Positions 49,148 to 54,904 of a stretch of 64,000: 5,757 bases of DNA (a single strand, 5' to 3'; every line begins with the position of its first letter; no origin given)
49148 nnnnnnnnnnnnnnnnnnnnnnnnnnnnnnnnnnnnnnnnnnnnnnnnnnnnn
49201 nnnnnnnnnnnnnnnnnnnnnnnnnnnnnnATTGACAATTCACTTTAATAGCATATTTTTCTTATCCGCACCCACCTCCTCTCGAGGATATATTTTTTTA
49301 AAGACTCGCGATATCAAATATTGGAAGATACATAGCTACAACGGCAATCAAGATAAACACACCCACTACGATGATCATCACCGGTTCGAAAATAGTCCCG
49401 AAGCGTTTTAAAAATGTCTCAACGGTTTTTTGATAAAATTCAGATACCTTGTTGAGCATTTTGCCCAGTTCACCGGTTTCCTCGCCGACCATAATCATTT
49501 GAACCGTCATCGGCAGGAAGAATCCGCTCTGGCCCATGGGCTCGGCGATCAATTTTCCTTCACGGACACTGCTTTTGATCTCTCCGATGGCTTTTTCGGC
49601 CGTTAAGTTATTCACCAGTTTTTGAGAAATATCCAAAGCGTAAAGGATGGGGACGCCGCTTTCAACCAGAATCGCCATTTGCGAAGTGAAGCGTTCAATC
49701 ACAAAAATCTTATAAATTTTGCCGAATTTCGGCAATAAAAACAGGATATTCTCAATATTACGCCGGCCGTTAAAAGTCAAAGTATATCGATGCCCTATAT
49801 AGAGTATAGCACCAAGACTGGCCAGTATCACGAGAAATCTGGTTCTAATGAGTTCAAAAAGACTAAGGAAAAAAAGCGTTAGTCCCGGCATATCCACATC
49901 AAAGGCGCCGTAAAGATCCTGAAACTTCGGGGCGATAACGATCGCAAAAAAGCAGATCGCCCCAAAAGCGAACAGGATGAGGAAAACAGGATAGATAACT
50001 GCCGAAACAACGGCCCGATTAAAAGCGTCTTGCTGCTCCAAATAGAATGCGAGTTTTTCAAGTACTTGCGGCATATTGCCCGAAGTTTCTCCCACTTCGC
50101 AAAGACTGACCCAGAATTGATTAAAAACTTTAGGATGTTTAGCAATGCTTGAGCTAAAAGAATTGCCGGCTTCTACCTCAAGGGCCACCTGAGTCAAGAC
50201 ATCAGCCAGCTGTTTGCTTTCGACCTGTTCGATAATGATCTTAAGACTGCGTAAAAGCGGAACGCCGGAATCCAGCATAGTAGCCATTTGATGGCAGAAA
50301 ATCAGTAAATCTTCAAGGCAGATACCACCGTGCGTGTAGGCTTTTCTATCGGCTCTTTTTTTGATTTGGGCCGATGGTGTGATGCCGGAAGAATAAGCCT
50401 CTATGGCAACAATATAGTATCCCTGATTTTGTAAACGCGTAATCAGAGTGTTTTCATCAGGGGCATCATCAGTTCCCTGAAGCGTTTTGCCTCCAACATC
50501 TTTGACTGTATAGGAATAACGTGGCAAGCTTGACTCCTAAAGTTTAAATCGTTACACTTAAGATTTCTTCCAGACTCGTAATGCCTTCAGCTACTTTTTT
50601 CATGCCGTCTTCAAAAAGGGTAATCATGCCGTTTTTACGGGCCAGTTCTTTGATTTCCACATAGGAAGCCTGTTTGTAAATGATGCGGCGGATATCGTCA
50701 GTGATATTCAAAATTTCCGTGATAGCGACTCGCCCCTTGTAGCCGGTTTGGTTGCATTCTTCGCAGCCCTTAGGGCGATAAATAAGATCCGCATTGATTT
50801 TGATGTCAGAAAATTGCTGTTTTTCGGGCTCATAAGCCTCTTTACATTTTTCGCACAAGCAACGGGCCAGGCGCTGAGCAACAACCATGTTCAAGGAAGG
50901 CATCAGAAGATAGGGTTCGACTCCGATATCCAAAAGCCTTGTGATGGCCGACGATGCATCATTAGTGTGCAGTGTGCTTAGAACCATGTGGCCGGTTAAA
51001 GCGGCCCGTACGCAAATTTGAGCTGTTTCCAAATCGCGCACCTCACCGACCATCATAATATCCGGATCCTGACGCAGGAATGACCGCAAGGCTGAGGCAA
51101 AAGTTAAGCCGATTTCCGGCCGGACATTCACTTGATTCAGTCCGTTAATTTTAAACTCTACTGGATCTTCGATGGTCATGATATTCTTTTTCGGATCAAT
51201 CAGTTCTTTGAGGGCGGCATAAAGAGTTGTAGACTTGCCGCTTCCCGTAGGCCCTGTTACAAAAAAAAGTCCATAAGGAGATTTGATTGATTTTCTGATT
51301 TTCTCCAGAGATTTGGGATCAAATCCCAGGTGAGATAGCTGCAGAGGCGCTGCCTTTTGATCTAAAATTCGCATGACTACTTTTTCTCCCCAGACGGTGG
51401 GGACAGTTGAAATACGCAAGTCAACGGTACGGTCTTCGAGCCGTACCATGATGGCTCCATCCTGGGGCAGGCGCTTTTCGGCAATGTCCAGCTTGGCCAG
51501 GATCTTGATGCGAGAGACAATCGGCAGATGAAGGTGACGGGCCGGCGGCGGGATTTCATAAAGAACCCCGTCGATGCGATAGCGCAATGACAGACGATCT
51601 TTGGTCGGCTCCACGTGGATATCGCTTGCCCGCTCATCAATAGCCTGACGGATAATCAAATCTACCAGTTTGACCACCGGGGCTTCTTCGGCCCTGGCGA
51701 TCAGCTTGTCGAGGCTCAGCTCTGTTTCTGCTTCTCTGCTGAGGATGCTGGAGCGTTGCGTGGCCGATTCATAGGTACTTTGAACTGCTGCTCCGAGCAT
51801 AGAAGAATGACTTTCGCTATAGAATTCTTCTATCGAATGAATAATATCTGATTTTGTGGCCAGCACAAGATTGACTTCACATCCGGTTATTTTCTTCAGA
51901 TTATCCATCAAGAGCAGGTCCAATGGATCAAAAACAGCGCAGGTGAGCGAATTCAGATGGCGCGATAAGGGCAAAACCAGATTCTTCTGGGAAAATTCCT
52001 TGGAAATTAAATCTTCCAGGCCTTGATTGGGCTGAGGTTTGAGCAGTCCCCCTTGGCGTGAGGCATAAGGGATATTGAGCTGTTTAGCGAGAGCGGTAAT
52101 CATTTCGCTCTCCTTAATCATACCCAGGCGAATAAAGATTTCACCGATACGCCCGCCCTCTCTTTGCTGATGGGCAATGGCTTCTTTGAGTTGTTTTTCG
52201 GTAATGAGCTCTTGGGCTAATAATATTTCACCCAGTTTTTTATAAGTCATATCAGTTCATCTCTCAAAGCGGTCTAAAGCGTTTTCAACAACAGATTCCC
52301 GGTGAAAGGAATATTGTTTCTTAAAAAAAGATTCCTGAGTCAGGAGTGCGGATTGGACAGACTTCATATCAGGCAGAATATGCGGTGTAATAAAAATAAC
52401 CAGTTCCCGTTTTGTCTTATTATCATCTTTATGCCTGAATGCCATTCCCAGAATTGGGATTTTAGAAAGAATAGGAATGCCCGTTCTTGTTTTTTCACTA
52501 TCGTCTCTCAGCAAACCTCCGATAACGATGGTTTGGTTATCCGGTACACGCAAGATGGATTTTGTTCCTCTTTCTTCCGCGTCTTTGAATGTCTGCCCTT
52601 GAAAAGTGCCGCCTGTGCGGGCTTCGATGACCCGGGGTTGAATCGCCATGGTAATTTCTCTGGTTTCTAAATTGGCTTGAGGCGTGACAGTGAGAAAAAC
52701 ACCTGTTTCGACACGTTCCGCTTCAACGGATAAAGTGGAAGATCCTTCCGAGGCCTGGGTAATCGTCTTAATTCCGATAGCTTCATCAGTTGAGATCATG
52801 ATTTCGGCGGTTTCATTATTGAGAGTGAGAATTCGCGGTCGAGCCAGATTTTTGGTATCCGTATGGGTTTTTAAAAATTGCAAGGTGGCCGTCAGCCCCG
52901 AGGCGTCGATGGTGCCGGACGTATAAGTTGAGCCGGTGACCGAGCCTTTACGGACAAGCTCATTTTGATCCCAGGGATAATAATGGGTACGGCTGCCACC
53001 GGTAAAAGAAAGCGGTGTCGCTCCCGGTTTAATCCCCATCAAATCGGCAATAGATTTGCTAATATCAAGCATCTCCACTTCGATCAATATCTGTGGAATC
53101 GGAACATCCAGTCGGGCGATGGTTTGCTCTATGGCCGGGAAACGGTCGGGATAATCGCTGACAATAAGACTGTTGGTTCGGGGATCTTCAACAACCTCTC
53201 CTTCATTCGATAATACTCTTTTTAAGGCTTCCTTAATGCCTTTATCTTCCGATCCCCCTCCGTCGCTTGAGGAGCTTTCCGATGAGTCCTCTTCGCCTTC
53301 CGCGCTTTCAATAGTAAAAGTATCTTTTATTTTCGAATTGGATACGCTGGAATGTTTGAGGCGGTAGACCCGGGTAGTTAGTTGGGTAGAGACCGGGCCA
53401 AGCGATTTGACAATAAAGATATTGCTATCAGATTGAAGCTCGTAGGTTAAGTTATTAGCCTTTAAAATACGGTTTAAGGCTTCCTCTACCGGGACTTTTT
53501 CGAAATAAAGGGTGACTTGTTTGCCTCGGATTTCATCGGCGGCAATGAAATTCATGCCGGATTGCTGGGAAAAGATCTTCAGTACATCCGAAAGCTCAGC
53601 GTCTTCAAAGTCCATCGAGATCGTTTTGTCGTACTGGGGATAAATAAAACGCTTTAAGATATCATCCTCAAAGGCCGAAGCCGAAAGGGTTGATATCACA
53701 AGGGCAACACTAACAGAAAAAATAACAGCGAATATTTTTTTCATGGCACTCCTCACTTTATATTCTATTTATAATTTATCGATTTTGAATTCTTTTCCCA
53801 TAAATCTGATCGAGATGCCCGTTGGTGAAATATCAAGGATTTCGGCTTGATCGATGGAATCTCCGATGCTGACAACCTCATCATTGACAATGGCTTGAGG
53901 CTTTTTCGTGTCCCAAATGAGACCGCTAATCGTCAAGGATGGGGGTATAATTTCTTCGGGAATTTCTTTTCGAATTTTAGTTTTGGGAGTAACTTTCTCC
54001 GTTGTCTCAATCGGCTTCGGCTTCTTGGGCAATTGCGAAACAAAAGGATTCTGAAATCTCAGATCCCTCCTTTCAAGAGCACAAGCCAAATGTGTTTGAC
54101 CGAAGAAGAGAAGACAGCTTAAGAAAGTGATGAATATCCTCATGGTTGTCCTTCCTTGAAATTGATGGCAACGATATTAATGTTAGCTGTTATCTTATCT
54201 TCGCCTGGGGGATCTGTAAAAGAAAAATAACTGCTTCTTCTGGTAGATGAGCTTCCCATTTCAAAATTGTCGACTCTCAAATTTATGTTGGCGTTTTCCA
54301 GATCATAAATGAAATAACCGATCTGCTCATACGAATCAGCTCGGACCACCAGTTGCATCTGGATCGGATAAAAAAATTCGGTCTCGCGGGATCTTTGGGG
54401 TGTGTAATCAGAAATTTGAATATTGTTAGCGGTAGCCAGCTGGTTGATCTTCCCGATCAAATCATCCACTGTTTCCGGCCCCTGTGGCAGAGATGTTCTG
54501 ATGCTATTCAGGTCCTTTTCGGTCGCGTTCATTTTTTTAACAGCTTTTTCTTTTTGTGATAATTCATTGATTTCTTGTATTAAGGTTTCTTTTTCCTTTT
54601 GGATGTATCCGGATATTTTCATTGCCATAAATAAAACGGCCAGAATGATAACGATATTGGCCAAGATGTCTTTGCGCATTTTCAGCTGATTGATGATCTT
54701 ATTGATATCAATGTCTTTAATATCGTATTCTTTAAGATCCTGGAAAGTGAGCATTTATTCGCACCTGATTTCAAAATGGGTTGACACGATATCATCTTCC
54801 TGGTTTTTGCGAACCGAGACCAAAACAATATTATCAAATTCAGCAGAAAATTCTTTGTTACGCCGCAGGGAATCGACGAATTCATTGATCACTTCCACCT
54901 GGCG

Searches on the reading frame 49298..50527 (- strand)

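Call 76: search_protein_families(library=pfam, proteins=[window:49298-50527:-], max_evalue=0.0001)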
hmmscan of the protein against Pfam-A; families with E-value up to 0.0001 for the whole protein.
window:49298-50527:- (409 aa): 1 family
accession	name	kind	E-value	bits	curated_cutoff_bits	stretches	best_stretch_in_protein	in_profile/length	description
PF00482.28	T2SSF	-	1.2e-55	187.3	25.2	2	77-200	1-125/125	Type II secretion system (T2SS), protein F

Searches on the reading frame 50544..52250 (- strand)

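Call 76: search_protein_families(library=pfam, proteins=[window:50544-52250:-], max_evalue=0.0001)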
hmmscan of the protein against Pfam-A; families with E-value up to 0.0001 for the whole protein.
window:50544-52250:- (568 aa): 3 families
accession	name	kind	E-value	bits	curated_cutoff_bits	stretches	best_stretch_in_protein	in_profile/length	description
PF00437.27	T2SSE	-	9.2e-141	469.2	24.9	1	187-564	3-369/370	Type II/IV secretion system protein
PF05157.20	MshEN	-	9.4e-16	58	23.1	1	77-149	16-89/90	MshEN domain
PF25199.1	nSTAND_NTPase5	-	3.6e-05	24.1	34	0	316-368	30-84/145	Novel STAND NTPase 5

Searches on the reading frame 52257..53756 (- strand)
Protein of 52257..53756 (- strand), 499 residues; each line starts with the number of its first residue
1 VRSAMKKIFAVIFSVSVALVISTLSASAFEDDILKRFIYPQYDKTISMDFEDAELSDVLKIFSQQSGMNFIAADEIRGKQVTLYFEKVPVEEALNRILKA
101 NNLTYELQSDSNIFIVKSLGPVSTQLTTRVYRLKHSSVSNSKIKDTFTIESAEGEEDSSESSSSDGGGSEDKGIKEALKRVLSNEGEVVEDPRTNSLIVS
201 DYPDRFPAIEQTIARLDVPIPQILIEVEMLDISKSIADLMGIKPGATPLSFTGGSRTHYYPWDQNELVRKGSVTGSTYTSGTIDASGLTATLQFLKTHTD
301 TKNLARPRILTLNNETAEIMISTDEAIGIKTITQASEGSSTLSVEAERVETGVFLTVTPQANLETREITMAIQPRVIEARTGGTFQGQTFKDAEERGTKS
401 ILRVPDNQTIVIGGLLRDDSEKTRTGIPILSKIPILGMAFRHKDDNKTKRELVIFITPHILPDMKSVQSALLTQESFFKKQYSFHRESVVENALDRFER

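Call 76: search_protein_families(library=pfam, proteins=[window:52257-53756:-], max_evalue=0.0001)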
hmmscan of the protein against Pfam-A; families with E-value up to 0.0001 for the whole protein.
window:52257-53756:- (499 aa): 3 families
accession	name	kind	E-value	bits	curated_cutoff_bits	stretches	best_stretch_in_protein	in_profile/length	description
PF00263.26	Secretin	-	3.4e-38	131.3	27.5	1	295-461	2-168/169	Bacterial type II and III secretion system protein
PF03958.22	Secretin_N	-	4.9e-15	55.9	28.2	1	128-222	1-69/69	Bacterial type II/III secretion system short domain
PF07660.19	STN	-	1.8e-10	40.8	28.4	1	68-117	1-51/52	Secretin and TonB N terminus short domain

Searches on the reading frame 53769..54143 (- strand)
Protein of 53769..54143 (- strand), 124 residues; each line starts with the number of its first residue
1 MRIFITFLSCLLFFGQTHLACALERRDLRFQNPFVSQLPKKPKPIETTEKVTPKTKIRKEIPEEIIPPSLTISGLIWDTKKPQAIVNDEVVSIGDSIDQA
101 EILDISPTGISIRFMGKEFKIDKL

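Call 76: search_protein_families(library=pfam, proteins=[window:53769-54143:-], max_evalue=0.0001)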
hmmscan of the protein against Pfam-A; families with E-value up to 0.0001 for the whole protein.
window:53769-54143:- (124 aa): 1 family
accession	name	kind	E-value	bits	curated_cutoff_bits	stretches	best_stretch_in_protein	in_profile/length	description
PF16537.11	T2SSB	-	1.5e-05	25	28.4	1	68-122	2-59/60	Type II secretion system protein B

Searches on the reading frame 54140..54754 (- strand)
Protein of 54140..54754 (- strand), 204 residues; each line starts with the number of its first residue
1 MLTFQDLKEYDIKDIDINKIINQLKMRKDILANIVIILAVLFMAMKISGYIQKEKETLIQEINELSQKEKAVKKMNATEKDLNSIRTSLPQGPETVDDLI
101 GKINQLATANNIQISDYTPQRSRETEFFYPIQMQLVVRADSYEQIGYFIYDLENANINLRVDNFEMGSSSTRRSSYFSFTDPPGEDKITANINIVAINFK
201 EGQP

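Call 76: search_protein_families(library=pfam, proteins=[window:54140-54754:-], max_evalue=0.0001)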
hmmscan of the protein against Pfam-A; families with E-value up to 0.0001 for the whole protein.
window:54140-54754:- (204 aa): 2 families
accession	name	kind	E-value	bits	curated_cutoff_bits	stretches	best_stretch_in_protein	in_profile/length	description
PF04350.18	PilO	-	2.9e-10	40.9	22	1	55-172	8-127/145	Pilus assembly protein, PilO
PF10741.14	T2SSM_b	-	8.6e-05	22.8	21.7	0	98-173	18-92/111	Type II secretion system (T2SS), protein M subtype b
